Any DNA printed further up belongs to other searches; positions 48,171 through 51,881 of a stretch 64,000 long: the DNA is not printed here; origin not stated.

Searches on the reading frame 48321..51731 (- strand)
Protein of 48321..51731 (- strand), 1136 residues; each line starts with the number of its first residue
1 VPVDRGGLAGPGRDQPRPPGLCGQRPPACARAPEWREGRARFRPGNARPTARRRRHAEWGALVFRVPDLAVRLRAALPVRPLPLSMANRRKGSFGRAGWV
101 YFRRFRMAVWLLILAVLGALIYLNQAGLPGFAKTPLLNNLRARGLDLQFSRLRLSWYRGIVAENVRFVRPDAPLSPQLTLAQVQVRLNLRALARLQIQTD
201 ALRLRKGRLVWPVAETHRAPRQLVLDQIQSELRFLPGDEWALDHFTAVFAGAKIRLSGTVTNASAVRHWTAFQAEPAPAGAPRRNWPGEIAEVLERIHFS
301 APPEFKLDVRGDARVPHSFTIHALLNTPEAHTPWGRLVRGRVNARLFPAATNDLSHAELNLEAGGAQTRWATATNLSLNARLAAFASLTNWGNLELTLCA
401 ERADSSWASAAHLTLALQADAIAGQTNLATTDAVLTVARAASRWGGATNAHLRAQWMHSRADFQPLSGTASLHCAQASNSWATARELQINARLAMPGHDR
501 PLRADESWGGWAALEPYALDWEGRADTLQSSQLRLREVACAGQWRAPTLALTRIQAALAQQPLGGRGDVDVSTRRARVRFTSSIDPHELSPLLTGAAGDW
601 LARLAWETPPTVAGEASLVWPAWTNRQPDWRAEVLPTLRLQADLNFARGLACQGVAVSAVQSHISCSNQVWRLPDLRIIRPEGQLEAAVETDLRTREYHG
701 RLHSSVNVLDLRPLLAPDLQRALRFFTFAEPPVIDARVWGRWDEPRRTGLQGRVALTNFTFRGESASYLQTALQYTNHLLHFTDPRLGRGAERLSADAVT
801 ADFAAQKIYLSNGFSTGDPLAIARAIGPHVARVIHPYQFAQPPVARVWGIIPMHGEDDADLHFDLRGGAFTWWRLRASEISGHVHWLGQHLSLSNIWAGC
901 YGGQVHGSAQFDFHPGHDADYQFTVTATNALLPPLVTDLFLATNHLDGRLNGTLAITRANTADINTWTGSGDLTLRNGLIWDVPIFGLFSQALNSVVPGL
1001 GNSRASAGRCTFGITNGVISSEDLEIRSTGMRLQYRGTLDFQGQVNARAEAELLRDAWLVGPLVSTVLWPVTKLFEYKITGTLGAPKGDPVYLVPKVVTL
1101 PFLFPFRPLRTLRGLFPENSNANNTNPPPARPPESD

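Call 12: search_protein_families(library=pfam, proteins=[window:48321-51731:-])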
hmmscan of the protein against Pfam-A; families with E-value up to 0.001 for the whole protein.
window:48321-51731:- (1136 aa): 2 families
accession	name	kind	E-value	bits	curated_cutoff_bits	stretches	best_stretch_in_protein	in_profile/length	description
PF05170.20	AsmA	-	9.2e-14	51.6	29.8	1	858-982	440-563/607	AsmA family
PF13116.12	YhdP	-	5.2e-11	41.6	46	1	1008-1087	1126-1223/1224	YhdP protein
